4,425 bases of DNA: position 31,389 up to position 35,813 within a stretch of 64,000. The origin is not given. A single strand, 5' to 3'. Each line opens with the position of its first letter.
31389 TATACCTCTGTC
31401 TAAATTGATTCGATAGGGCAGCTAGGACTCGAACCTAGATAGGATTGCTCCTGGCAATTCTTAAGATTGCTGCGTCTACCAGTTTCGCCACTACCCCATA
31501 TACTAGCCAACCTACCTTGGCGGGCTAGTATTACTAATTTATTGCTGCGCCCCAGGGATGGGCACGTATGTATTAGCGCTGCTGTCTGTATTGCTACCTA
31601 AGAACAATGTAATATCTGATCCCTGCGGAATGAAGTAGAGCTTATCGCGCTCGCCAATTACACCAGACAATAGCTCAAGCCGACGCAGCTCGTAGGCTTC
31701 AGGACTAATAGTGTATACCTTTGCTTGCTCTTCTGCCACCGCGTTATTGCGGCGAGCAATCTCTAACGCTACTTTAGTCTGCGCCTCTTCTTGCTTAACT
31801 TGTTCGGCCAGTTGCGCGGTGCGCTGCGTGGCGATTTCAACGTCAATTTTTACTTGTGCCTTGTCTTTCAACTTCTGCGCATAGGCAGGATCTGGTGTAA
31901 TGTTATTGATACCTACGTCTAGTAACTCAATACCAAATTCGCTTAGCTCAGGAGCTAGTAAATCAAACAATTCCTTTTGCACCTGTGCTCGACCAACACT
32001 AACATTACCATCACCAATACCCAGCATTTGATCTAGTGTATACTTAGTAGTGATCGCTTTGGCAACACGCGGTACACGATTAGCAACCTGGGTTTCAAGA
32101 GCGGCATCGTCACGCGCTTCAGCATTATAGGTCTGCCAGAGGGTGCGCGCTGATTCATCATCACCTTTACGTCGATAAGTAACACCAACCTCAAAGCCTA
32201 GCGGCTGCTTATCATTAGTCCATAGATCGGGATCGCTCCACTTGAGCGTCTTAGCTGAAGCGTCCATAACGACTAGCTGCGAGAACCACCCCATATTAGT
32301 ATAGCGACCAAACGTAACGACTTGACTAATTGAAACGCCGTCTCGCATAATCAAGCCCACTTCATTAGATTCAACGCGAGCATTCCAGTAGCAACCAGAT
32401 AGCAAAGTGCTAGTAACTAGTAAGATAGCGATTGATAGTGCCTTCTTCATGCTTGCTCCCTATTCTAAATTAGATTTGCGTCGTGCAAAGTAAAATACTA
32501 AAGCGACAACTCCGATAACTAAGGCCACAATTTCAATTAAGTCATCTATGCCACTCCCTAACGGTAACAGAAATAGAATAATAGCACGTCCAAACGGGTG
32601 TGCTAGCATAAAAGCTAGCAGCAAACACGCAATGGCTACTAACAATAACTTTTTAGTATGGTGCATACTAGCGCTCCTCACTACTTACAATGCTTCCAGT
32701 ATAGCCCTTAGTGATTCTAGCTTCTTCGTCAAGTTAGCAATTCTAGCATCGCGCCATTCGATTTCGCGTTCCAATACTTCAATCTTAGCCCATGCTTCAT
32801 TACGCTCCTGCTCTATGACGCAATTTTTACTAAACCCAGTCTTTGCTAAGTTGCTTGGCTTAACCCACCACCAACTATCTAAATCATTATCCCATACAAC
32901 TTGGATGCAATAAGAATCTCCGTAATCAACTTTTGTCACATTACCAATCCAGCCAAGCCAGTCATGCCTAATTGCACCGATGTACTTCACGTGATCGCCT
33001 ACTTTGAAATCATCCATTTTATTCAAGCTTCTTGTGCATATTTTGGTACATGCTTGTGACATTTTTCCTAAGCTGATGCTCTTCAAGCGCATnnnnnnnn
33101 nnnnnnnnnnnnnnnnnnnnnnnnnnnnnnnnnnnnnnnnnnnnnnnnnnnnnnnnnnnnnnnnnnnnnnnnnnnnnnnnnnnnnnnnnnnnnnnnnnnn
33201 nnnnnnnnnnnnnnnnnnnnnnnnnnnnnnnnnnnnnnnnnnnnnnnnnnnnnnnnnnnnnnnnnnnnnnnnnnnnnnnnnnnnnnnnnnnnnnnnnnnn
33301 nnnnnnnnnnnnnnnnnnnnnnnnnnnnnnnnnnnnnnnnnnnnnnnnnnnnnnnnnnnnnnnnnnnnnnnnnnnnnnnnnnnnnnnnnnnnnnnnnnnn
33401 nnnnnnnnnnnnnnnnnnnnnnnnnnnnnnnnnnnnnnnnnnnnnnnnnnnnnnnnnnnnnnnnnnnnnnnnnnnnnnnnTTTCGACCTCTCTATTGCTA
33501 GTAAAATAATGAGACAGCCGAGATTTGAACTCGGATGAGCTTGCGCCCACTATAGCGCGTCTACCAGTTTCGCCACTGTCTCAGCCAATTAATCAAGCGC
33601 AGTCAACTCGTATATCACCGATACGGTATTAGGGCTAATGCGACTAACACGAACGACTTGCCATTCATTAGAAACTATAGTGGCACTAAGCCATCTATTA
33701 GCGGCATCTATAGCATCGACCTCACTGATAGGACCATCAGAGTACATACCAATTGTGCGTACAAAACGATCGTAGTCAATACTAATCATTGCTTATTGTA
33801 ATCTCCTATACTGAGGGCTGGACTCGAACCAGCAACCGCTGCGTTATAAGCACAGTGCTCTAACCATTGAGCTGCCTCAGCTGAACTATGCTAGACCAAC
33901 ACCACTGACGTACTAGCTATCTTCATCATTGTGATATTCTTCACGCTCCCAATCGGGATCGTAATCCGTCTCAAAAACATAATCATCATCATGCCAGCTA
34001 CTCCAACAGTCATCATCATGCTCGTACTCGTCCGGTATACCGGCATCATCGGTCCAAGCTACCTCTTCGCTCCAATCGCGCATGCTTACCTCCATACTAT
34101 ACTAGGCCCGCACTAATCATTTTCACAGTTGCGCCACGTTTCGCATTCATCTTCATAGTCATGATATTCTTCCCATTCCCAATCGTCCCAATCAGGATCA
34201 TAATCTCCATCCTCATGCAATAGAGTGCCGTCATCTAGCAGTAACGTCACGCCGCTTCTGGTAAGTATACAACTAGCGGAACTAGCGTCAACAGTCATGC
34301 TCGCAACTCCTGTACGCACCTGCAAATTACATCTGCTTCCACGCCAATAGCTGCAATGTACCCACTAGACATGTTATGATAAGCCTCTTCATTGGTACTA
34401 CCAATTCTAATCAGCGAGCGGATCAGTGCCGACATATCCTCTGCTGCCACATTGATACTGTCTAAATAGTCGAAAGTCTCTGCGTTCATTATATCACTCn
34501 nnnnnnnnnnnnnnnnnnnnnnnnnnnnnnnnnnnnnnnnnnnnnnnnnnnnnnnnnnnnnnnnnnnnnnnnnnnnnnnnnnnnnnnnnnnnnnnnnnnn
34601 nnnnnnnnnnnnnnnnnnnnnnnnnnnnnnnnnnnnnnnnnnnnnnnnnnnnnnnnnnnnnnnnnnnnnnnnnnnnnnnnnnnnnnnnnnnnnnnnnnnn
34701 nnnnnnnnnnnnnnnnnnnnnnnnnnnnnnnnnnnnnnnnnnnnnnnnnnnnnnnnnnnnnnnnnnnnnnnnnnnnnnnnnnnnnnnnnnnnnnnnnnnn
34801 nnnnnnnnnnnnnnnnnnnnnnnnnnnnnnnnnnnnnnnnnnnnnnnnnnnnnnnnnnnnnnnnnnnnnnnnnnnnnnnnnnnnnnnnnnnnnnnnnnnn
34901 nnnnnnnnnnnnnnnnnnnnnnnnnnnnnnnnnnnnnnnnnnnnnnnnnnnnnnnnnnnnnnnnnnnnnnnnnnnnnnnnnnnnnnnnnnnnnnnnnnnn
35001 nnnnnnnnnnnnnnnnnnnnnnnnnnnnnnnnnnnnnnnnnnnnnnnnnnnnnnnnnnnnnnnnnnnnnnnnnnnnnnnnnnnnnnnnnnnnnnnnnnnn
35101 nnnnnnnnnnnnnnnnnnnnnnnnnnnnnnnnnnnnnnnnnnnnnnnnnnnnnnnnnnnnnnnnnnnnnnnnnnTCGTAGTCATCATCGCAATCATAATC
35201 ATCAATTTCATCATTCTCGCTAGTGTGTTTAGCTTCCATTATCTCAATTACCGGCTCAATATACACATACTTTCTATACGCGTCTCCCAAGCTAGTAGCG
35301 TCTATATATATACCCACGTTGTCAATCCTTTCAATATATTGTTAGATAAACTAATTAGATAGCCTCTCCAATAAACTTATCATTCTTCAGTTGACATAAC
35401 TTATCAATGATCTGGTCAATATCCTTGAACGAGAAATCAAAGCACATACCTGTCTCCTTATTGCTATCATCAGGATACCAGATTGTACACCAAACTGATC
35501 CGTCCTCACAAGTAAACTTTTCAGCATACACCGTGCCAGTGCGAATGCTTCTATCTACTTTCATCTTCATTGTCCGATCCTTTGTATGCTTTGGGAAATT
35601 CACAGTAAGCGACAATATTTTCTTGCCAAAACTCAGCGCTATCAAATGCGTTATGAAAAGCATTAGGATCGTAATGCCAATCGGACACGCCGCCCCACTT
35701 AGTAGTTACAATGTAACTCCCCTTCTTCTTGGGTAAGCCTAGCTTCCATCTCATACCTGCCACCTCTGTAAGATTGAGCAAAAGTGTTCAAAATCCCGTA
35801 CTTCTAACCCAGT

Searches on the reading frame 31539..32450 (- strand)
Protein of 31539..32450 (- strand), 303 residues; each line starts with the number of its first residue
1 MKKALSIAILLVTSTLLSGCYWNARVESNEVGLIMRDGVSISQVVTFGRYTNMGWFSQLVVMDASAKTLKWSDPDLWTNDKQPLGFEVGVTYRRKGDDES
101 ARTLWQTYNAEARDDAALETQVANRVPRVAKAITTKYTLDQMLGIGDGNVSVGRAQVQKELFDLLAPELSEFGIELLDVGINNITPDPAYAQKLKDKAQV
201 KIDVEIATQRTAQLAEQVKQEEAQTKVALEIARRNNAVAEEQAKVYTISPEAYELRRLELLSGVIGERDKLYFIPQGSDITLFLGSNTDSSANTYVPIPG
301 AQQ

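Call 11: search_protein_families(library=pfam, proteins=[window:31539-32450:-], max_evalue=0.01)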
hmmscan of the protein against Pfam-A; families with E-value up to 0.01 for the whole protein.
window:31539-32450:- (303 aa): 1 family
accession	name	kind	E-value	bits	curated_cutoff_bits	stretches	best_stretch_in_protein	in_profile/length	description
PF01145.31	Band_7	-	4.3e-22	79.4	23.6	1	25-211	2-174/176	SPFH domain / Band 7 family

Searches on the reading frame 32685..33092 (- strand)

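Call 85: search_protein_families(library=phrogs, proteins=[window:32685-33092:-], max_evalue=0.001)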
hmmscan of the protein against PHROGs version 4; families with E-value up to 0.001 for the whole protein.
window:32685-33092:- (135 aa): 1 family
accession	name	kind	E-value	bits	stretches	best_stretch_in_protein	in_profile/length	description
phrog_37426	-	unknown function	0.00016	22.9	1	87-133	44-90/144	-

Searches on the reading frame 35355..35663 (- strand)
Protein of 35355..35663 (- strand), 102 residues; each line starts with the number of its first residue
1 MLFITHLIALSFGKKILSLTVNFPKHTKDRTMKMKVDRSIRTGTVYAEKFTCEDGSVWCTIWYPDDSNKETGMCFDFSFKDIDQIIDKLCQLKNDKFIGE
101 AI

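Call 9: search_protein_families(library=pfam, proteins=[window:35355-35663:-], max_evalue=0.1)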
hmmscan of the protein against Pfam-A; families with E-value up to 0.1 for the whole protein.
window:35355-35663:- (102 aa): 0 families

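Call 10: search_protein_families(library=phrogs, proteins=[window:35355-35663:-], max_evalue=0.1)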
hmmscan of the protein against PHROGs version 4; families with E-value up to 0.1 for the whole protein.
window:35355-35663:- (102 aa): 1 family
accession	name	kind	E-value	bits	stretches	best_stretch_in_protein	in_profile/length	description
phrog_13236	-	unknown function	0.012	16.7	1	27-76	21-67/75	-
